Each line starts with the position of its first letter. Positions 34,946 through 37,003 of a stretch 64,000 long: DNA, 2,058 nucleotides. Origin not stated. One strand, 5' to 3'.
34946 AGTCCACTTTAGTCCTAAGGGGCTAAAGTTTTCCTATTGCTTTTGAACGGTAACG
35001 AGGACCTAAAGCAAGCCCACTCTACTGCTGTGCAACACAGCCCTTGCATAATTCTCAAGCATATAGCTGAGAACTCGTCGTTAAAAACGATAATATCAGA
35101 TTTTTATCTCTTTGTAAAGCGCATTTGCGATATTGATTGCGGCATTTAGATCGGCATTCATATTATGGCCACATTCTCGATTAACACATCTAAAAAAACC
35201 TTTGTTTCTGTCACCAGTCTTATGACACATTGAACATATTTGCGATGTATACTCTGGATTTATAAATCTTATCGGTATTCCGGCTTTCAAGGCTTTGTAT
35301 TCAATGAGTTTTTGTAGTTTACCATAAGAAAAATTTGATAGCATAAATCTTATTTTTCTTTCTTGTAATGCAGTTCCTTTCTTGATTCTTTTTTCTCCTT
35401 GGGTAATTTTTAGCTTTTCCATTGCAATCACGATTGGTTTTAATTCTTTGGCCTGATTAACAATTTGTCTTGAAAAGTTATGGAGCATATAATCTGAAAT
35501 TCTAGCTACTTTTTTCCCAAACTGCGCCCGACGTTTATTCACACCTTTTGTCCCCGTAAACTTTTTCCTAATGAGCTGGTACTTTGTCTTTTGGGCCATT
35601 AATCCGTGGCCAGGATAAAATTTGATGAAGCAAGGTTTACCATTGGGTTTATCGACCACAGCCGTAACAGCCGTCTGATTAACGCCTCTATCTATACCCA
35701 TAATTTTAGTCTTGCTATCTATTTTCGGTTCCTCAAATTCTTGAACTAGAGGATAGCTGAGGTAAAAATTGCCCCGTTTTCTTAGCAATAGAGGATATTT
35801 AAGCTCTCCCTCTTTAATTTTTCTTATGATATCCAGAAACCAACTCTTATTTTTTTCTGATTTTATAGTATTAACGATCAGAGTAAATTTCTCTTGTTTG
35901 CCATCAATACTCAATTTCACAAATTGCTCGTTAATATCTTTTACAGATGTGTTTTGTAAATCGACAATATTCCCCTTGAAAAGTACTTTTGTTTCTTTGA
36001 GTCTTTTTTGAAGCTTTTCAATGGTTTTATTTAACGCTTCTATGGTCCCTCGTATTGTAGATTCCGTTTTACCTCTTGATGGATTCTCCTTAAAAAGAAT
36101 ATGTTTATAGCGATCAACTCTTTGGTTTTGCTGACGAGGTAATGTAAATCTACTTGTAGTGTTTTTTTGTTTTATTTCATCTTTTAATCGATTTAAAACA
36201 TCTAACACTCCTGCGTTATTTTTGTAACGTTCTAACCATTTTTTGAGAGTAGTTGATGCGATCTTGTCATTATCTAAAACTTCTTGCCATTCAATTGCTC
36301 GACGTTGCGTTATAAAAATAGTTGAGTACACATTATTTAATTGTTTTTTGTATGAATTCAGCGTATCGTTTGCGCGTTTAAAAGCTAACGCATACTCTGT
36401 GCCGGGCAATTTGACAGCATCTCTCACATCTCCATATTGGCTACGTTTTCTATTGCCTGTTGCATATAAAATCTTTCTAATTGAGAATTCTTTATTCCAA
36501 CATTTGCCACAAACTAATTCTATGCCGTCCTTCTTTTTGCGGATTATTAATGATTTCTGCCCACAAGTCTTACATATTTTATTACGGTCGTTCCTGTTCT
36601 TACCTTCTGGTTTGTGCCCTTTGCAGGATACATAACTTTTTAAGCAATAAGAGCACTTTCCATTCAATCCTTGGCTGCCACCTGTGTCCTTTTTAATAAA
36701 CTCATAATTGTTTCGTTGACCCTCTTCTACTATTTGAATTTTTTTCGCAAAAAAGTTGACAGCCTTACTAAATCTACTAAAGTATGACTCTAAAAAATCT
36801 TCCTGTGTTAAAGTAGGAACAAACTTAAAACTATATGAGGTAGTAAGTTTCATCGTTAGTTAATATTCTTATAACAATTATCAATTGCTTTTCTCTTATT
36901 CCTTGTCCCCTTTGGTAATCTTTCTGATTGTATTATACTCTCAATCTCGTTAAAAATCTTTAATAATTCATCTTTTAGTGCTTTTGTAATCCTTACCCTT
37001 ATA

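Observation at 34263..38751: Miniature type V CRISPR-Cas system: cas1-cas2-cas4-(585-aa TnpB-like Cas12f/Cas14-like effector)-array, in a bacterial glycosylation island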

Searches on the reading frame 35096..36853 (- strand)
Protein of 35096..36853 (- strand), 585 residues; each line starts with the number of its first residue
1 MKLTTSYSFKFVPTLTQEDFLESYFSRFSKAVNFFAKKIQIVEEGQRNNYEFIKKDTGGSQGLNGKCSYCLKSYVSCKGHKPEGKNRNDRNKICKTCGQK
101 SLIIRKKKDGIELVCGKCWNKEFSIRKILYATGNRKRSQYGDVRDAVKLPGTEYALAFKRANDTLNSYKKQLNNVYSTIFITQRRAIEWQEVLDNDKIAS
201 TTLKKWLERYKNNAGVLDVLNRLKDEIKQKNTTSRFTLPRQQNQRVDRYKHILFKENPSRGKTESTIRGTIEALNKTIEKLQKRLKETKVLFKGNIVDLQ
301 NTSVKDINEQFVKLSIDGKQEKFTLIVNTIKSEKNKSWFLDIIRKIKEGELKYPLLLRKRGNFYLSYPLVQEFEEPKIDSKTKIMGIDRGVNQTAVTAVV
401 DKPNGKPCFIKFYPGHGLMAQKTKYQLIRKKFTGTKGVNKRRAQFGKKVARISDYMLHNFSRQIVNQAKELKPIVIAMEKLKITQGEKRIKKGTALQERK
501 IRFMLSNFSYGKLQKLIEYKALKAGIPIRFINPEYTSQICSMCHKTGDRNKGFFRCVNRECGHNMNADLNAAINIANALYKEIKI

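Call 4: search_protein_families(library=pfam, proteins=[window:35096-36853:-], max_evalue=0.01)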
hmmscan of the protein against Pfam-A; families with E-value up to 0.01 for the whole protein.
window:35096-36853:- (585 aa): 1 family
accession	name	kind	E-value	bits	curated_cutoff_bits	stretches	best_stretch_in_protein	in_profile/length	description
PF07282.18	Cas12f1-like_TNB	-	2.1e-20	73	26.3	1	510-575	1-60/60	Cas12f1-like, TNB domain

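Call 5: search_protein_families(library=ncbifam, proteins=[window:35096-36853:-], max_evalue=0.01)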
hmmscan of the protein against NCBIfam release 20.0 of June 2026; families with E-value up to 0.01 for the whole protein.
window:35096-36853:- (585 aa): 4 families
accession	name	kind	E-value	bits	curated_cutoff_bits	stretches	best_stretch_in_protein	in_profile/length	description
NF049972.1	CRISPR_Cas12f2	exception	1e-108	364.4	450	2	230-583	165-523/524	type V CRISPR-associated effector Cas12f2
NF040570.1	guided_TnpB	subfamily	1e-38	133.6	100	1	219-577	28-388/389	RNA-guided endonuclease TnpB family protein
TIGR01766.2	TIGR01766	domain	2.1e-13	50.6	32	1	452-537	4-82/82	IS200/IS605 family accessory protein TnpB-related protein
NF038280.1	IS607_TnpB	exception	7e-10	38.4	350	1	369-577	189-390/431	IS607 family element RNA-guided endonuclease TnpB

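Call 6: search_protein_families(library=padloc, proteins=[window:35096-36853:-], max_evalue=0.01)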
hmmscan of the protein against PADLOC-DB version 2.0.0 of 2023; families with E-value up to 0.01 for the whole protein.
window:35096-36853:- (585 aa): 18 families
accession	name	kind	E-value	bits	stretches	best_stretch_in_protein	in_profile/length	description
PDLC01673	Cas12f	-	5.3e-71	238.1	1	5-584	2-502/507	CAS-V-F; effector__SPE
PDLC01677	Cas12f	-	2.4e-68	229.4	1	5-584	2-502/506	Cas14b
PDLC01699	Cas12f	-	1.2e-30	105.2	1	226-580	67-392/399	CAS-V-F; effector__SPE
PDLC00932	Cas12u3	-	1.7e-30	104.7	1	170-579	32-389/398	Cas12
PDLC01691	Cas12f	-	1e-29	102.6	1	200-577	16-327/332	CAS-V-F; effector__SPE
PDLC01039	Csx1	-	1.3e-16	59.1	1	218-576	29-308/315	found elsewhere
PDLC01672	Cas12f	-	2.7e-12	44.4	1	308-583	193-482/486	CAS-V-F; effector__SPE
PDLC00933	Cas12u4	-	1e-09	35.8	1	505-578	363-438/488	Cas12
PDLC01701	Cas12g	-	1.2e-09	35.2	1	452-584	579-712/713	CAS-V-G; effector__SPE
PDLC01700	Cas12f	-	2.2e-09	34.8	1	504-577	348-422/458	CAS-V-F; effector__SPE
PDLC01702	Cas12g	-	6.2e-09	32.7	1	452-584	618-750/754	Cas12g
PDLC01674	Cas12f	-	1.2e-08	32.4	1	245-576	55-355/389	CAS-V-F; effector__SPE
PDLC01678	Cas12f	-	1.2e-08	32.4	1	245-576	55-355/389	Cas14c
PDLC00930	Cas12u1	-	3.9e-08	30.6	1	447-575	406-526/533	Cas12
PDLC01692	Cas12f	-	1e-07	29.2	1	447-575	404-525/532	CAS-V-F; effector__SPE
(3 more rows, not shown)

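Call 9: search_solved_structures(query=window:35096-36853:-, max_evalue=0.01, show_alignments=2)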
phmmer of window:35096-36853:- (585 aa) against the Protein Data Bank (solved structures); distinct sequences matched with E-value up to 0.01: 23.
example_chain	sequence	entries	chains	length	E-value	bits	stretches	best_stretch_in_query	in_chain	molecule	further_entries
9nzp_A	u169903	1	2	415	3.5e-15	58.9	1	380-578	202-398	IS200/IS605 family element transposase accessory protein TnpB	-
8j1j_A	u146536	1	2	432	3.8e-14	55.4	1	362-576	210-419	Transposase IS605 OrfB C-terminal domain-containing protein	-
8hr5_A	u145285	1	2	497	4e-14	55.4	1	383-577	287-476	Transposase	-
8j3r_A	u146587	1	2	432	1.2e-13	53.7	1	361-576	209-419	Transposase IS605 OrfB C-terminal domain-containing protein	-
8j12_A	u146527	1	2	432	3.2e-13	52.4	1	363-576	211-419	Transposase IS605 OrfB C-terminal domain-containing protein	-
7wju_A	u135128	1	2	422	2.1e-12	49.7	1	443-576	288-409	OrfB_Zn_ribbon domain-containing protein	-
8dzj_A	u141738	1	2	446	2.4e-12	49.5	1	443-576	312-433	OrfB_Zn_ribbon domain-containing protein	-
9nzo_B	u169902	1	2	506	5.8e-12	48.2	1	381-566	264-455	Cas12f Effector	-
9nzr_A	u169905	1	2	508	5.9e-12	48.2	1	381-566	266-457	Cas12f Nuclease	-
9nzq_A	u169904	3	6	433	1.3e-09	40.5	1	444-576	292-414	Cas12f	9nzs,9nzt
7l48_A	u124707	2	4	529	2.6e-07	32.9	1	320-583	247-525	Cas12f | Cas12f1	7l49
9i8y_A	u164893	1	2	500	5.5e-07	31.8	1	358-565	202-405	CRISPR-associated endodeoxyribonuclease Cas12f1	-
7c7l_A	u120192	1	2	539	3.9e-06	29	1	320-583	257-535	CRISPR-associated protein Cas14a.1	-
8bf8_A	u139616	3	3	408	0.00012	24.1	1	438-577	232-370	RNA-guided DNA endonuclease TnpB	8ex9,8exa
8h1j_A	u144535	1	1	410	0.00012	24.1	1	438-577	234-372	RNA-guided DNA endonuclease TnpB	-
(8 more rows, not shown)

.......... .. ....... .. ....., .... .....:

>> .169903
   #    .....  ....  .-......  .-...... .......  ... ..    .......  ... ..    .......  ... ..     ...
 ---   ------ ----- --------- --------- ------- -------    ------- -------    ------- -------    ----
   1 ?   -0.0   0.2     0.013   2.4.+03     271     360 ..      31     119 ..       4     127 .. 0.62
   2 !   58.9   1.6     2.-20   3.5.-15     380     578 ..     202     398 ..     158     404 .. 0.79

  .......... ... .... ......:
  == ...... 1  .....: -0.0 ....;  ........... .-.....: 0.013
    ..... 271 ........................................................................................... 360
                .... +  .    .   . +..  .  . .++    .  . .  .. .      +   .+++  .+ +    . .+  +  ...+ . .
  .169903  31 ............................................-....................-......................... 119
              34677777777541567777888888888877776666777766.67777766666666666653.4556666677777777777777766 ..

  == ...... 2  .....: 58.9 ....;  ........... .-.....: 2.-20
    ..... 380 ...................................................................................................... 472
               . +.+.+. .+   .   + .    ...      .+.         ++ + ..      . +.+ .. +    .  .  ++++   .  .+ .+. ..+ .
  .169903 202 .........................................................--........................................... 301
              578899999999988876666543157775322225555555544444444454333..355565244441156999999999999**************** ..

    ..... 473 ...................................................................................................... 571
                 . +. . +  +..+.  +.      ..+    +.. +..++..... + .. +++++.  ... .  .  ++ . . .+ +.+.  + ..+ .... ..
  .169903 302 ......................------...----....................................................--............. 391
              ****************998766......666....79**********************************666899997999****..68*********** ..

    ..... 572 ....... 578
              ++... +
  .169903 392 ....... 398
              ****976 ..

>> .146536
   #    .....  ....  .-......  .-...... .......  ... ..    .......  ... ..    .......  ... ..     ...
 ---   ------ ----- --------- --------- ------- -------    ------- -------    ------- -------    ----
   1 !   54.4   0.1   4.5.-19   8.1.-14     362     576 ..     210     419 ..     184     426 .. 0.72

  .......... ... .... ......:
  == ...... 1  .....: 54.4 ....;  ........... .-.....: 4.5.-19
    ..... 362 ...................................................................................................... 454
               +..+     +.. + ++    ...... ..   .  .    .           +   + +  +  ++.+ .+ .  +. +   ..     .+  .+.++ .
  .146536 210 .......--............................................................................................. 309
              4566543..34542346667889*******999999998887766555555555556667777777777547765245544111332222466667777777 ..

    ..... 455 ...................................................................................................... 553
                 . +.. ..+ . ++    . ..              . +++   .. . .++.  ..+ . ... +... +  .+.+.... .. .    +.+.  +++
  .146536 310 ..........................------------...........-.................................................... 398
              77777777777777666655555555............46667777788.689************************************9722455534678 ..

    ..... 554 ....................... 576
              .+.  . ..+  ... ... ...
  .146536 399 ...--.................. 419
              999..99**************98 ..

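Call 13: find_homologous_proteins(query=window:35096-36853:-, max_evalue=0.00001)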
Query window:35096-36853:- (585 aa): 19 proteins with E <= 0.00001 among 8000 candidates.
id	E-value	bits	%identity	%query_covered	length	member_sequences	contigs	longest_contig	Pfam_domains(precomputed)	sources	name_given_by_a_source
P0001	0.0e+0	1311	100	100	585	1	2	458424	PF07282.19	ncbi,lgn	-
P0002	0.0e+0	1113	85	100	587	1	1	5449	PF07282.19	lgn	-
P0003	1.9e-238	811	64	100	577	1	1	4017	PF07282.19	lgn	-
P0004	2.0e-236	804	62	100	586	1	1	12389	PF07282.19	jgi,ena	-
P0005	1.2e-233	795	63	100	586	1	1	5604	PF07282.19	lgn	-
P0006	6.0e-233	793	63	100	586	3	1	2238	PF07282.19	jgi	jgi:IS605 OrfB family transposase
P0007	8.5e-233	792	63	100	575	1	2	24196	PF07282.19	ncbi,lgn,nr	ncbi:MAG: RNA-guided endonuclease TnpB family protein [Patescibacteria group bacterium]|nr:RNA-guide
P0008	1.4e-227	775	63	100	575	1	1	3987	PF07282.19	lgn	-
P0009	3.1e-227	774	60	100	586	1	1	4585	PF07282.19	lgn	-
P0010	3.4e-226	770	62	100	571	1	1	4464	PF07282.19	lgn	-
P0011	8.6e-225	766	62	99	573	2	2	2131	PF07282.19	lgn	-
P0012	7.3e-223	759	61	100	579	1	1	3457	PF07282.19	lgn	-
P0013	5.2e-221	753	60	100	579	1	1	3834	PF07282.19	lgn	-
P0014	2.5e-204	698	58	100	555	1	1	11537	PF07282.19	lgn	-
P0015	3.9e-172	592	52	99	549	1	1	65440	PF07282.19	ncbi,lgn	-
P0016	1.2e-157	544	50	100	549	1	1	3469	PF07282.19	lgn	-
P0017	1.2e-155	538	48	99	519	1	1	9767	PF07282.19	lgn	-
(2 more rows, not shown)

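Call 14: list_cluster_members(proteins=[P0001, P0007, P0015, P0004])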
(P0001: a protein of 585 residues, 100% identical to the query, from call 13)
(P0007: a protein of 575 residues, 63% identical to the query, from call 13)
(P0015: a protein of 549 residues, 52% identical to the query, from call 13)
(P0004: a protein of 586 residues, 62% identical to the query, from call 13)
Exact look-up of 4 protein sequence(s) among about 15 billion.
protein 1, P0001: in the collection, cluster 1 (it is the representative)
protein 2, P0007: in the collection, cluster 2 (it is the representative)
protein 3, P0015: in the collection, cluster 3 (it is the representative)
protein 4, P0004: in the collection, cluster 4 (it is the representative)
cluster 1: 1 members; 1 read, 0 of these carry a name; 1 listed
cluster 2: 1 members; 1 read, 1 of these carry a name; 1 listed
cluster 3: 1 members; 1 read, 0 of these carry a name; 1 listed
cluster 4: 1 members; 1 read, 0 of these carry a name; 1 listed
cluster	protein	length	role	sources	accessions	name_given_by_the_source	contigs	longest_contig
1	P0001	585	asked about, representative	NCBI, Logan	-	-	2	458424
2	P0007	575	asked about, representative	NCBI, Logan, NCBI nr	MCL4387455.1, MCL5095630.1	MAG: RNA-guided endonuclease TnpB family protein [Patescibacteria group bacterium] | RNA-guided endonuclease TnpB family protein [Patescibacteria group bacterium]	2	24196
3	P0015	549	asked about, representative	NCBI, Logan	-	-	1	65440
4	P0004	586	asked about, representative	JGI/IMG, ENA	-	-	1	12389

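Call 15: find_encoding_contigs(protein=P0001, flank=10000, max_places=4)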
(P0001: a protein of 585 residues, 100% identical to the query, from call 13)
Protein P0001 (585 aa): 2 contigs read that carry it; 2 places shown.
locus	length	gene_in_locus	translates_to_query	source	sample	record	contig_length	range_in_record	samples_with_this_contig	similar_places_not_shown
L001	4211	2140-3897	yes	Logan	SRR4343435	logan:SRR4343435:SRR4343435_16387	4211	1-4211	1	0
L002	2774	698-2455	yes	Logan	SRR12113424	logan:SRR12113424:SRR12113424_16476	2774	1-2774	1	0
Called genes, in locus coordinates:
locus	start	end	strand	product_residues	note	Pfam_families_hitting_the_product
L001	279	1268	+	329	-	PF01867:Cas_Cas1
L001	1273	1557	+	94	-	PF09827:CRISPR_Cas2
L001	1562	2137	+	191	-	PF01930:Cas_Cas4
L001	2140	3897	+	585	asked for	PF07282:Cas12f1-like_TNB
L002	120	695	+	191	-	PF01930:Cas_Cas4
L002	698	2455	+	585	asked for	PF07282:Cas12f1-like_TNB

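Call 17: find_related_loci(query=A1, collection=genome_contigs, flank=6000)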
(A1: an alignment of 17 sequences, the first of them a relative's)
Query A1 (585 aa) in genome_contigs; peptide patterns used: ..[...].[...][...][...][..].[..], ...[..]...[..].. (x = any residue, [..] = any of these).
40 stretches matched a pattern; 1 encode a relative of the query (tblastn E <= 1e-3); 1 distinct loci.
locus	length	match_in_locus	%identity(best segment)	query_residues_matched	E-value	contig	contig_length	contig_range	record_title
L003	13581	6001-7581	51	1-582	2e-177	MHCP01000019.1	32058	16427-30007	MAG: Candidatus Woykebacteria bacterium RBG_13_40_15 RBG_13_scaffold_360, whole genome shotgun sequence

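Call 24: find_encoding_contigs(protein=P0007, flank=6000, max_places=2)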
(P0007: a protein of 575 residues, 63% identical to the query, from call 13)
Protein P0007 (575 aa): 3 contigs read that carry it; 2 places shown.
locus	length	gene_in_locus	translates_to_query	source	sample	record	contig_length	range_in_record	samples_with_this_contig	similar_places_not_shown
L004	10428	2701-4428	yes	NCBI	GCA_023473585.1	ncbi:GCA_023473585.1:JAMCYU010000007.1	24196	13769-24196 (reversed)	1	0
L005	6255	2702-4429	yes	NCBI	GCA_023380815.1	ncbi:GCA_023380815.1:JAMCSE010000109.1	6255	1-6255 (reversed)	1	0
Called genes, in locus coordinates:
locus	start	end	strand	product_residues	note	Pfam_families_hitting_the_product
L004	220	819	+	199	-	PF01551:Peptidase_M23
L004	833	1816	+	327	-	PF01867:Cas_Cas1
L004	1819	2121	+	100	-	PF09827:CRISPR_Cas2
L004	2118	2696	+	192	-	PF01930:Cas_Cas4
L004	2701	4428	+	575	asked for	PF07282:Cas12f1-like_TNB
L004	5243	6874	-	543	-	PF00118:Cpn60_TCP1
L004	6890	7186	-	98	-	PF00166:Cpn10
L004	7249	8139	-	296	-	-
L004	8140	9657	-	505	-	PF01547:SBP_bac_1, PF13416:SBP_bac_8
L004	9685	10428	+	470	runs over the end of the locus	PF12229:PG_binding_4, PF04294:VanW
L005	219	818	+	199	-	PF01551:Peptidase_M23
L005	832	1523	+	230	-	PF01867:Cas_Cas1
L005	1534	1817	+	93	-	PF01867:Cas_Cas1 (weak)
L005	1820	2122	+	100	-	PF09827:CRISPR_Cas2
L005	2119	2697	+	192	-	PF01930:Cas_Cas4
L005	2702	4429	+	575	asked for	PF07282:Cas12f1-like_TNB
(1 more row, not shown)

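Call 25: find_encoding_contigs(protein=P0015, flank=6000, max_places=2)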
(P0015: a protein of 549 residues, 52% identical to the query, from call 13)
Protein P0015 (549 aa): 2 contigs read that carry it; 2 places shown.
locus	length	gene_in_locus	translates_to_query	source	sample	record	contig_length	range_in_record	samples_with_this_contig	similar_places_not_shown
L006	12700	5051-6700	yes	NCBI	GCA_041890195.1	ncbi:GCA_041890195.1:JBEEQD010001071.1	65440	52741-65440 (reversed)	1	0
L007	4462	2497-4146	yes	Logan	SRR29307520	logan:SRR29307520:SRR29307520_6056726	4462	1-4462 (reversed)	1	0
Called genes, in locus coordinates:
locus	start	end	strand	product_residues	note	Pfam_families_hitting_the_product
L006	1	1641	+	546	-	?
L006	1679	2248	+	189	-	PF05198:IF3_N, PF00707:IF3_C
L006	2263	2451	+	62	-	PF01632:Ribosomal_L35p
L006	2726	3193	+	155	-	PF13366:PDDEXK_3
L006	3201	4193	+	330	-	PF01867:Cas_Cas1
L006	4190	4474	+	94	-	PF09827:CRISPR_Cas2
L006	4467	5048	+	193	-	PF01930:Cas_Cas4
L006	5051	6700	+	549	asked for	PF07282:Cas12f1-like_TNB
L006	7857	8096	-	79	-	-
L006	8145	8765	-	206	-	PF01725:Ham1p_like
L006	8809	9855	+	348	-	PF02912:Phe_tRNA-synt_N, PF01409:tRNA-synt_2d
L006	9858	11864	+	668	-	PF03483:B3_4, PF03484:B5, PF17759:tRNA_synthFbeta, PF03147:FDX-ACB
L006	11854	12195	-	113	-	-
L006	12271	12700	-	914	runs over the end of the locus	PF00912:Transgly, PF00905:Transpeptidase, PF17957:Big_7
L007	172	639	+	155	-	PF13366:PDDEXK_3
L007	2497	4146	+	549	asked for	PF07282:Cas12f1-like_TNB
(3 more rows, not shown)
